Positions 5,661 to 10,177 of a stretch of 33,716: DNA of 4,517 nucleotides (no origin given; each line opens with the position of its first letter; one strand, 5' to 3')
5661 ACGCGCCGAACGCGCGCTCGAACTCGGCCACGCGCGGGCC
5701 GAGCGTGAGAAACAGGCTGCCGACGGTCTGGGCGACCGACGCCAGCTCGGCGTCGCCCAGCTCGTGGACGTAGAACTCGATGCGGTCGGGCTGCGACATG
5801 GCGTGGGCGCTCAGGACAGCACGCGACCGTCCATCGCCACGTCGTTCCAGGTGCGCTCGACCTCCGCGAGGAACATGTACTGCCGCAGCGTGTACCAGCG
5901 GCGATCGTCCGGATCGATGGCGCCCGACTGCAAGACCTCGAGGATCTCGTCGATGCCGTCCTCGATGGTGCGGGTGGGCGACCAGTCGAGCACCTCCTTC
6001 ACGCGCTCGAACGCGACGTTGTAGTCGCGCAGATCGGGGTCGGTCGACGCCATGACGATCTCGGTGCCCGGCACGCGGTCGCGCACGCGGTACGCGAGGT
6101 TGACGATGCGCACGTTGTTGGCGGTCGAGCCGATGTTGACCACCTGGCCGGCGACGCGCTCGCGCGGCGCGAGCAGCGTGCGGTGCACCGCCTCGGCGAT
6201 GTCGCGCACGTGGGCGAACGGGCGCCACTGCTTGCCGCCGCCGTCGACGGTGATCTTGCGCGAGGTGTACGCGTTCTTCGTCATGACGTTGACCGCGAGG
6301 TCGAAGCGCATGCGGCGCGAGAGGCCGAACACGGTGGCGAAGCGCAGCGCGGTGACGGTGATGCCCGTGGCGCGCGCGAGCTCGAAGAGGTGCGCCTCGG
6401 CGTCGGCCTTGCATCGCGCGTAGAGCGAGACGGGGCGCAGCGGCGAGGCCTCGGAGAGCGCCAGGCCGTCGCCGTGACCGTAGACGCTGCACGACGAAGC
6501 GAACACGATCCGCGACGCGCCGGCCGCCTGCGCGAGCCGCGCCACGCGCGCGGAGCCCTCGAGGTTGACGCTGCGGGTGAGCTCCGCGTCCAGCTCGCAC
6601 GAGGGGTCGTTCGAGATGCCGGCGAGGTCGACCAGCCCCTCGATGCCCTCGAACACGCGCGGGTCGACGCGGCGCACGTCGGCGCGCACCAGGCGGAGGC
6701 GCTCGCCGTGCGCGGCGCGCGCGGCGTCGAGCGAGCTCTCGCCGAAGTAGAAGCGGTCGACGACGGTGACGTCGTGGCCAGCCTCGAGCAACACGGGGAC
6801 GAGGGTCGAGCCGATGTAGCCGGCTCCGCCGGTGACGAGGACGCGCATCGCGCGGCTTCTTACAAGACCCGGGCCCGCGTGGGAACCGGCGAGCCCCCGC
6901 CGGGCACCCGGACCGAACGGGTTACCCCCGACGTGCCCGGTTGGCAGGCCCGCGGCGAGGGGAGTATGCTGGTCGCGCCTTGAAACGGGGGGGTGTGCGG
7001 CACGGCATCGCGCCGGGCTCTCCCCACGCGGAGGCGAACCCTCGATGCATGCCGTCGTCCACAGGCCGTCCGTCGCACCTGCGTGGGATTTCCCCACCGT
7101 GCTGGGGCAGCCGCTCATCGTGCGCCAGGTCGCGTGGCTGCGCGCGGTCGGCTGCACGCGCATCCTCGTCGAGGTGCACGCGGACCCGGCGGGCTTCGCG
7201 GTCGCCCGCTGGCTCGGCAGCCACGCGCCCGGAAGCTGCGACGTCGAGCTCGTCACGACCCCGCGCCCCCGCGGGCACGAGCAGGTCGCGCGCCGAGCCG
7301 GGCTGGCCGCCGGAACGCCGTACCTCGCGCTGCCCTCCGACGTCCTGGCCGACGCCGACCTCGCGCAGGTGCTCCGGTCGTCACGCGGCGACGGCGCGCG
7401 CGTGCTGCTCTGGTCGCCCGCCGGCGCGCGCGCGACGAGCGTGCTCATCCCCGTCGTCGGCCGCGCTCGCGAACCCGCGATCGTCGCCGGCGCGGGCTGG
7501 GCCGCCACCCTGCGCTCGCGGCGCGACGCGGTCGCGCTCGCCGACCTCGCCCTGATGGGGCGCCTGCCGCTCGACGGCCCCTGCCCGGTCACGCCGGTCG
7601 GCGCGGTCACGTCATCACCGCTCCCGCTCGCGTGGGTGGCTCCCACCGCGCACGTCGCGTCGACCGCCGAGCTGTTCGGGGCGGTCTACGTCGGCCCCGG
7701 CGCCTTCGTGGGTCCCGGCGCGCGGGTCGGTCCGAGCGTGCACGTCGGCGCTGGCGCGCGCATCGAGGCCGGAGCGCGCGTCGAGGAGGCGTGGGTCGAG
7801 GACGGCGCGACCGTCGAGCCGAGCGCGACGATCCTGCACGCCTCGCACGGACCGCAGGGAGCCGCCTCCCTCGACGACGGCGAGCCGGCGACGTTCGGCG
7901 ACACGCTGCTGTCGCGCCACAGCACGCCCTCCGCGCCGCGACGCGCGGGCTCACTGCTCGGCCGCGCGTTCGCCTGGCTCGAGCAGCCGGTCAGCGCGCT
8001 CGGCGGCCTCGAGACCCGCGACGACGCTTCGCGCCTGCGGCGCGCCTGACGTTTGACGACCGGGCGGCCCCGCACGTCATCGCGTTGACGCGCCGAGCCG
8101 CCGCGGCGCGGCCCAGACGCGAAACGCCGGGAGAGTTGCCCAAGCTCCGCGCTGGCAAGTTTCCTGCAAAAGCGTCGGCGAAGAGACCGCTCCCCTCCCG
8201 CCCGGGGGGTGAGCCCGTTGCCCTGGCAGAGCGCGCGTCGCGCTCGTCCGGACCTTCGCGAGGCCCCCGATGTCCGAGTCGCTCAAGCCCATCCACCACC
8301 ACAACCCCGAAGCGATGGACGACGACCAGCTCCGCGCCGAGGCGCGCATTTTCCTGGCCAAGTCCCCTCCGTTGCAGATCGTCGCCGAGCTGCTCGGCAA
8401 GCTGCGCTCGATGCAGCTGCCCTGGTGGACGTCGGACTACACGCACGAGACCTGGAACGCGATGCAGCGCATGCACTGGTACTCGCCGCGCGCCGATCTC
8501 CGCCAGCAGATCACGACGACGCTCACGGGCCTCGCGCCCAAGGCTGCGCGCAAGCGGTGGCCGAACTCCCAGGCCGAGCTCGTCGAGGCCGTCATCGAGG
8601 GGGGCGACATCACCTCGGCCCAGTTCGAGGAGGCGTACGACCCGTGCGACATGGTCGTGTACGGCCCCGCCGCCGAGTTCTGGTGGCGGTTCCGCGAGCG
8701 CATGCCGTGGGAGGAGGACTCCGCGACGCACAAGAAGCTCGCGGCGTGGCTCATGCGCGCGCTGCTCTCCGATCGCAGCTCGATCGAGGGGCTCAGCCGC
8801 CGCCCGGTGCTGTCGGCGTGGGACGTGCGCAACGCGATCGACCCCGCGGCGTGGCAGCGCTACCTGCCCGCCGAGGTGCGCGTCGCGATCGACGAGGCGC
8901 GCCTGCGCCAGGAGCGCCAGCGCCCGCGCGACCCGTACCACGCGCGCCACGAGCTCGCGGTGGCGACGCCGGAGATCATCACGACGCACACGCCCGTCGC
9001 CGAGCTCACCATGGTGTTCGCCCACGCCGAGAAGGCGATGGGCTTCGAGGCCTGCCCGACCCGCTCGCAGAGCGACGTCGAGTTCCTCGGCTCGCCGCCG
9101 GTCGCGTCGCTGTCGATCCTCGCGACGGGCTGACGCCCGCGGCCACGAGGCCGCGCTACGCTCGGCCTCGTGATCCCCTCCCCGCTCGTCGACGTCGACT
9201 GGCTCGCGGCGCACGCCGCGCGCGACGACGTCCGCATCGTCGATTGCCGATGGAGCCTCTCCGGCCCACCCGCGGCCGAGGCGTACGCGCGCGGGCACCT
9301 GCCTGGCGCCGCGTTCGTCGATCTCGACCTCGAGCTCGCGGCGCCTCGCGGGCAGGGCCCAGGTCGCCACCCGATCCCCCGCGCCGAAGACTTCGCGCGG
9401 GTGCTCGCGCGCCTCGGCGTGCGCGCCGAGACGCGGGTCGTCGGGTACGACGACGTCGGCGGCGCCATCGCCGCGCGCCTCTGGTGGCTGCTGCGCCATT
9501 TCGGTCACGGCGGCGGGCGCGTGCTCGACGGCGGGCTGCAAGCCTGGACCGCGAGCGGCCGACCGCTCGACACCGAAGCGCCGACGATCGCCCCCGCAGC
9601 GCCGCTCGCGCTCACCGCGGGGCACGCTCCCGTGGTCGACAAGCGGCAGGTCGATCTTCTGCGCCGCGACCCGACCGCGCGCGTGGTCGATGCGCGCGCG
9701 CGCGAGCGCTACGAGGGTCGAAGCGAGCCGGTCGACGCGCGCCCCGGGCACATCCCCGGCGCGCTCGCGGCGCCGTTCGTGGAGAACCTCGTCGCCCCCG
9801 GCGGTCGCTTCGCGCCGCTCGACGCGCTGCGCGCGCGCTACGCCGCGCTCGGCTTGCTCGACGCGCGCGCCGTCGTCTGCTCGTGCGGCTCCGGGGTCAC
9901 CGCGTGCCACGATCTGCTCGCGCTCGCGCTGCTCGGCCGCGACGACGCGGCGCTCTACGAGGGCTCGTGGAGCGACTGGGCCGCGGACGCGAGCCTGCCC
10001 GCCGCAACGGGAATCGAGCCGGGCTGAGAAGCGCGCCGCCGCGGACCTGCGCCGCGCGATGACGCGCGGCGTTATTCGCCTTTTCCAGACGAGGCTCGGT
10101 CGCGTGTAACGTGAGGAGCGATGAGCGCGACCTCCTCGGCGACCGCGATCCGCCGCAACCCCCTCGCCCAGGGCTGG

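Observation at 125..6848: Arn-like polyprenyl-phosphate aminosugar operon rebuilt around an ATP-grasp ligase and a methyltransferase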

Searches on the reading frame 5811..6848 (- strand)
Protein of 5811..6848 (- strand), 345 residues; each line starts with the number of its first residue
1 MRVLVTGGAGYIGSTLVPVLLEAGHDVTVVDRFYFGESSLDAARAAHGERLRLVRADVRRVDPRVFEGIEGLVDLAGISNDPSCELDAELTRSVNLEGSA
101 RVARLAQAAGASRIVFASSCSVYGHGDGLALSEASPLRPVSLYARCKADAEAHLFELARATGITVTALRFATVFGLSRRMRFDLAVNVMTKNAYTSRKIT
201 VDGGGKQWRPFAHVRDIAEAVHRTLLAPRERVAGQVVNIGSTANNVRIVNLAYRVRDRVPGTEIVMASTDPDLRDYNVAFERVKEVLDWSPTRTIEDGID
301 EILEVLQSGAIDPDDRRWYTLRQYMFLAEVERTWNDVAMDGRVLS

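Call 6: search_protein_families(library=pfam, proteins=[window:5811-6848:-], max_evalue=0.01)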
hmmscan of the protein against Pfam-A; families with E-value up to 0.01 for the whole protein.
window:5811-6848:- (345 aa): 10 families
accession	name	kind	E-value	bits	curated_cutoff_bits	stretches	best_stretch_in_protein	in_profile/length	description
PF01370.27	Epimerase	-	4.2e-44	151.2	20.9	1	3-240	1-240/240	NAD dependent epimerase/dehydratase family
PF16363.11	GDP_Man_Dehyd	-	1.8e-26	93.8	27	1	4-301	1-331/332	GDP-mannose 4,6 dehydratase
PF04321.23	RmlD_sub_bind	-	1.1e-13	51.4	27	1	1-227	1-199/287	RmlD substrate binding domain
PF01073.25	3Beta_HSD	-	8.3e-13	48.4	22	1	4-192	1-200/280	3-beta hydroxysteroid dehydrogenase/isomerase family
PF13460.12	NAD_binding_10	-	2e-07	31.5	27.2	1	7-171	1-144/184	NAD(P)H-binding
PF00106.31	adh_short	-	3.8e-05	23.7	26.6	1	3-119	3-136/195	short chain dehydrogenase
PF07993.18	NAD_binding_4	-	0.00018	21.2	20.1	0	91-176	108-210/258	Male sterility protein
PF02719.21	Polysacc_synt_2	-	0.00032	20.4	20.2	1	3-119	1-128/293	Polysaccharide biosynthesis protein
PF01266.30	DAO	-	0.002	18.1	27.9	1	8-70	6-58/353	FAD dependent oxidoreductase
PF05368.20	NmrA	-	0.0055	16.8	27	0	2-32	4-34/298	NmrA-like family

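Call 7: search_protein_families(library=ncbifam, proteins=[window:5811-6848:-], max_evalue=0.01)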
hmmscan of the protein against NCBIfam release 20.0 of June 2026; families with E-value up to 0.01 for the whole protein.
window:5811-6848:- (345 aa): 42 families (the best 25 are shown)
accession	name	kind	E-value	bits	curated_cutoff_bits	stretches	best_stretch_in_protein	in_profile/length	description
TIGR01179.1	galE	equivalog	2.5e-26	92.3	262.3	1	2-296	1-315/332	UDP-glucose 4-epimerase GalE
TIGR01181.1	dTDP_gluc_dehyt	equivalog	5.4e-24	84.9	365.1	1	2-302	1-307/321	dTDP-glucose 4,6-dehydratase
TIGR04180.1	EDH_00030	hypoth_equivalog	1.3e-21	77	475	1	3-280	1-276/297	NAD-dependent 4,6-dehydratase LegB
TIGR02197.1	heptose_epim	equivalog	5.3e-17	62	274.6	1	3-243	1-245/316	ADP-glyceromanno-heptose 6-epimerase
NF007956.0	PRK10675.1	subfamily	8.7e-16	58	394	1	1-171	1-178/338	UDP-glucose 4-epimerase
NF043036.1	ErythonDh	equivalog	1.4e-14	54.1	325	1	1-173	1-179/321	D-erythronate dehydrogenase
NF058621.1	DiazavRedAvaA7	equivalog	1.4e-12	47.9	400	1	1-222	1-216/304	3-diazoavenalumate denitrifying reductase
TIGR03466.1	HpnA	hypoth_equivalog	1.5e-12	47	367.65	1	1-165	1-162/327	hopanoid-associated sugar epimerase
NF011728.1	PRK15181.1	equivalog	2e-12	46.8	760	1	2-298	17-329/348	Vi polysaccharide biosynthesis UDP-N-acetylglucosaminuronic acid C-4 epimerase TviC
NF007490.0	PRK10084.1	subfamily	8.1e-12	44.8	649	2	132-304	156-332/361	dTDP-glucose 4,6-dehydratase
NF007582.0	PRK10217.1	equivalog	1.3e-11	44.2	698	1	2-246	3-260/355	dTDP-glucose 4,6-dehydratase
TIGR01214.1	rmlD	equivalog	5.1e-11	42.2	224.05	1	2-229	1-201/285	dTDP-4-dehydrorhamnose reductase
NF050030.1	thlkprotThyD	equivalog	3e-09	36.5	400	1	1-253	1-244/305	thylakoid membrane protein ThyD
TIGR01777.1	yfcH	hypoth_equivalog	5.9e-09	35.9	207.35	1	3-234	1-218/292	TIGR01777 family oxidoreductase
NF008872.0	PRK11908.1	equivalog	3.2e-08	33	294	1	2-305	3-334/349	bifunctional UDP-4-keto-pentose/UDP-xylose synthase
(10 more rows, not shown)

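Call 19: search_solved_structures(query=window:5811-6848:-, max_evalue=1e-10)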
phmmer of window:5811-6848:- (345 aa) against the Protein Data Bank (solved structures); distinct sequences matched with E-value up to 1e-10: 63 (the best 60 are shown).
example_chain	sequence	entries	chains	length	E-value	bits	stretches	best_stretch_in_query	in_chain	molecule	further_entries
6vo6_A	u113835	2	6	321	4.5e-41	144.4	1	2-306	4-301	Putative sugar-nucleotide epimerase/dehydratease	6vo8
6wjb_A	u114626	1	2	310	2.3e-27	99.3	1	2-302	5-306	NAD-dependent epimerase/dehydratase family protein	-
6wj9_A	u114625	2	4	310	2.3e-26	96.1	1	2-302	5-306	NAD-dependent epimerase/dehydratase family protein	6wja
4lk3_A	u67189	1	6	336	4.7e-25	91.7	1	2-304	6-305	UDP-glucuronic acid decarboxylase 1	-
4gll_A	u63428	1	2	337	2.4e-24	89.4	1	2-304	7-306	UDP-glucuronic acid decarboxylase 1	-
2b69_A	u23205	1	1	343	2.7e-24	89.3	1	2-304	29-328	UDP-glucuronate decarboxylase 1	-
4m55_A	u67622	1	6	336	3.2e-24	89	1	2-304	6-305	UDP-glucuronic acid decarboxylase 1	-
3icp_A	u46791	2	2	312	9.3e-24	87.5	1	1-304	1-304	NAD-dependent epimerase/dehydratase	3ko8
6kv9_A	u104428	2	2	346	1.8e-22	83.3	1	3-299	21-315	MoeE5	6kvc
3aw9_A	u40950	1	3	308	3e-22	82.5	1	1-304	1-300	NAD-dependent epimerase/dehydratase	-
6bwl_A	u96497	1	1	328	1e-20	77.5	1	1-316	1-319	Pal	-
3vps_A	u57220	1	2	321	2.2e-20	76.4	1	2-314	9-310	NAD-dependent epimerase/dehydratase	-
4zrm_A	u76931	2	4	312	1.3e-18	70.5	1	1-304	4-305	UDP-glucose 4-epimerase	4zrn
3ehe_A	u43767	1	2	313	2.2e-18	69.8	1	3-253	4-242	UDP-glucose 4-epimerase (GalE-1)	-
6dnt_A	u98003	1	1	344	2.6e-18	69.6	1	2-221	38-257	NAD-dependent epimerase/dehydratase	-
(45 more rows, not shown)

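Call 60: search_solved_structures(query=window:5811-6848:-, max_evalue=1e-24, show_alignments=4)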
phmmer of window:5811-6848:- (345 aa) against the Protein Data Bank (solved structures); distinct sequences matched with E-value up to 1e-24: 4.
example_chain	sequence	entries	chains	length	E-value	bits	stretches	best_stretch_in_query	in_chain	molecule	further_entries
6vo6_A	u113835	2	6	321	4.5e-41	144.4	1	2-306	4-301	Putative sugar-nucleotide epimerase/dehydratease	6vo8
6wjb_A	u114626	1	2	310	2.3e-27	99.3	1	2-302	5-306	NAD-dependent epimerase/dehydratase family protein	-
6wj9_A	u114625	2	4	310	2.3e-26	96.1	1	2-302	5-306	NAD-dependent epimerase/dehydratase family protein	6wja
4lk3_A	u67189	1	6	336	4.7e-25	91.7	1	2-304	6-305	UDP-glucuronic acid decarboxylase 1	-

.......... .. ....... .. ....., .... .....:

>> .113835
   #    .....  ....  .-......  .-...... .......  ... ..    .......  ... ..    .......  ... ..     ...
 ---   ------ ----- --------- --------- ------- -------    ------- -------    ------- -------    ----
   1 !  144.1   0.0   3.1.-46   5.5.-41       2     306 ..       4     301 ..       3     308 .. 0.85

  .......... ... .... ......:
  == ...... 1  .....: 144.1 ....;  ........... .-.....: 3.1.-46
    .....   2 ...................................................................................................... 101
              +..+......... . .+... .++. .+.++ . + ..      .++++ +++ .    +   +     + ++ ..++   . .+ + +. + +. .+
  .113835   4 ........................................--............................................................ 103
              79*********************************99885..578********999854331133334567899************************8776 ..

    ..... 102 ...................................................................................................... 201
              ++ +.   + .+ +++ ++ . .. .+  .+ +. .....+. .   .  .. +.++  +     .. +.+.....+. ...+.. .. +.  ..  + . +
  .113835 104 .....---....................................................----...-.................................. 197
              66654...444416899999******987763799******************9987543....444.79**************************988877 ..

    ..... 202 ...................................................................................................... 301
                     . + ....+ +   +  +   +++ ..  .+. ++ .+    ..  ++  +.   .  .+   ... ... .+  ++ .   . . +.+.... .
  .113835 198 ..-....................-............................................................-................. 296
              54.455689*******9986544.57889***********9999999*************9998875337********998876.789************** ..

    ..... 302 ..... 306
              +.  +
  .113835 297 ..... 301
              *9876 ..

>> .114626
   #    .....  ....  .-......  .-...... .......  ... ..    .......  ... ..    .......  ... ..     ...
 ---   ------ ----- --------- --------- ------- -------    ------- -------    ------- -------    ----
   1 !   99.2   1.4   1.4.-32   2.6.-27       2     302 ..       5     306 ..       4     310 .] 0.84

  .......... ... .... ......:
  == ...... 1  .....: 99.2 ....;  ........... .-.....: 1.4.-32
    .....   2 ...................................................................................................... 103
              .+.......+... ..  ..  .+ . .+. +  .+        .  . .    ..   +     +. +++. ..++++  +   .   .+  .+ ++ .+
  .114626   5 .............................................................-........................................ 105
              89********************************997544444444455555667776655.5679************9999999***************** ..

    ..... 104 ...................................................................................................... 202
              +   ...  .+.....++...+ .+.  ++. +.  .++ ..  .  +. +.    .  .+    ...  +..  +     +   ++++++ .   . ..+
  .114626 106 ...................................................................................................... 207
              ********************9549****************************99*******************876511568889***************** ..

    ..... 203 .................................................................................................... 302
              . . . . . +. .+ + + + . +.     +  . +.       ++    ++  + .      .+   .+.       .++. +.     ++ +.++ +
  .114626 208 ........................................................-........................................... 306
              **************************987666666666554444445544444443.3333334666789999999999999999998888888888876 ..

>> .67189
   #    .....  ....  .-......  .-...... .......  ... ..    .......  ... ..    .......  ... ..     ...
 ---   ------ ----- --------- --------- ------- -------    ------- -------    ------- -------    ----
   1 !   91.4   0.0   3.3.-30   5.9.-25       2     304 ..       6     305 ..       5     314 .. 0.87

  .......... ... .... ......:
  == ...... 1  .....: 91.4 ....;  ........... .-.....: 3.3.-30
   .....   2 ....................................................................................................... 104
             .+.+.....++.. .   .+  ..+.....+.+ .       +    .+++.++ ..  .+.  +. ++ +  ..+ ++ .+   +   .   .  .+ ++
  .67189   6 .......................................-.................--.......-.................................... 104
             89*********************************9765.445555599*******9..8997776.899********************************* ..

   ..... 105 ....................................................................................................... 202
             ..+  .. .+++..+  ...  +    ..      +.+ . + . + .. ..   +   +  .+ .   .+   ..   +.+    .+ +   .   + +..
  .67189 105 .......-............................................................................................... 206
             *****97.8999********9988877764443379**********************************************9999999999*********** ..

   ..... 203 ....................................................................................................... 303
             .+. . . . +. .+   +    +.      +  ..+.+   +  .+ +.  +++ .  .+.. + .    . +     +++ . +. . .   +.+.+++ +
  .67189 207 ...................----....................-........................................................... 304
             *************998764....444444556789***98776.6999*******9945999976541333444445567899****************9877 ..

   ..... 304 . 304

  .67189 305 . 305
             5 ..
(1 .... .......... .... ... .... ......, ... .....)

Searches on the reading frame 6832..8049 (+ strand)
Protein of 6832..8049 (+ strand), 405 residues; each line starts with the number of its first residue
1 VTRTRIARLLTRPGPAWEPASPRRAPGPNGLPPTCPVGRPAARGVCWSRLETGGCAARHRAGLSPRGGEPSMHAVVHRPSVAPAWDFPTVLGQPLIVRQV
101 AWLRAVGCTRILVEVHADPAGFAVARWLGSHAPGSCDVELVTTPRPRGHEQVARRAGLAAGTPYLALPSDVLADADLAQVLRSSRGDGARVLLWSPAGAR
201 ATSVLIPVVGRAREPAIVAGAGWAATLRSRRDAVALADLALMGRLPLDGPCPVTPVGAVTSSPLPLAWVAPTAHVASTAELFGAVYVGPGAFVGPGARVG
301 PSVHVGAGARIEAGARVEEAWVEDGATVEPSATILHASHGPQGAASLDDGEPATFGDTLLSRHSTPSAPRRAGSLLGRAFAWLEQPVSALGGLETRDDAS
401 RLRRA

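Call 18: search_protein_families(library=pfam, proteins=[window:6832-8049:+], max_evalue=0.001)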
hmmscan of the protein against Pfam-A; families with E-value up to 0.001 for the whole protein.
window:6832-8049:+ (405 aa): 1 family
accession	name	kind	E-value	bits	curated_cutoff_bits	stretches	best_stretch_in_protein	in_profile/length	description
PF00132.30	Hexapep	-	3.7e-08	33.2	27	1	285-317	2-34/36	Bacterial transferase hexapeptide (six repeats)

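Call 85: search_protein_families(library=ncbifam, proteins=[window:7045-8049:+], max_evalue=0.01)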
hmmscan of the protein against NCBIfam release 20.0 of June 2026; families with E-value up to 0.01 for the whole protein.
window:7045-8049:+ (334 aa): 8 families
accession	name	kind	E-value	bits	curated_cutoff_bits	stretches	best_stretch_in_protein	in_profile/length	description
NF052502.1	man1P_GTase_Rv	exception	1.9e-09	36.9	440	1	196-266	247-316/352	mannose-1-phosphate guanylyltransferase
TIGR03570.1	NeuD_NnaD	subfamily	2.5e-07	30.5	160.8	1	201-250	141-190/202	NeuD/PglB/VioB family sugar acetyltransferase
NF002060.0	PRK00892.1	subfamily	8.2e-07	28.4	207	1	196-260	102-167/345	UDP-3-O-(3-hydroxymyristoyl)glucosamine N-acyltransferase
TIGR03992.1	Arch_glmU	subfamily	0.00019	20.5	292.1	0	198-257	251-310/393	bifunctional sugar-1-phosphate nucleotidylyltransferase/acetyltransferase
NF003657.0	PRK05289.1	equivalog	0.00095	18.3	226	1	198-247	6-55/264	acyl-ACP--UDP-N-acetylglucosamine O-acyltransferase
NF010933.0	PRK14353.1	equivalog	0.0015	17.2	505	1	215-263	270-318/453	bifunctional UDP-N-acetylglucosamine diphosphorylase/glucosamine-1-phosphate N-acetyltransferase GlmU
TIGR03991.1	alt_bact_glmU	hypoth_equivalog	0.0023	17.3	225.3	1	212-249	200-237/394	UDP-N-acetylglucosamine diphosphorylase/glucosamine-1-phosphate N-acetyltransferase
TIGR01853.1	lipid_A_lpxD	equivalog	0.0033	16.4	242.5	1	198-248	95-145/325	UDP-3-O-(3-hydroxymyristoyl)glucosamine N-acyltransferase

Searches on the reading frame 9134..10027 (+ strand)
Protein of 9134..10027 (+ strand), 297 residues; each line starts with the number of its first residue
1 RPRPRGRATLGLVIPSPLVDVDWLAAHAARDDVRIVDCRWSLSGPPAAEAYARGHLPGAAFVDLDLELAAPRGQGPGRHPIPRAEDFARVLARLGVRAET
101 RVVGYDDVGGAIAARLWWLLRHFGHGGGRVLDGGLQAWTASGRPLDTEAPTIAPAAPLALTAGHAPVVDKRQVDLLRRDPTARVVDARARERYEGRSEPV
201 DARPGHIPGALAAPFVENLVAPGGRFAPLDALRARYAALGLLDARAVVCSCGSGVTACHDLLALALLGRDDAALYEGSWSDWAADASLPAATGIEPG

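Call 18: search_protein_families(library=pfam, proteins=[window:9134-10027:+], max_evalue=0.001)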
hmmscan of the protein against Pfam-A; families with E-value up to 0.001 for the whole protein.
window:9134-10027:+ (297 aa): 1 family
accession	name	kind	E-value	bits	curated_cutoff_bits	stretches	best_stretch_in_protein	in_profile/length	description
PF00581.25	Rhodanese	-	4.5e-26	91.7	22.2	2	21-140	2-101/102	Rhodanese-like domain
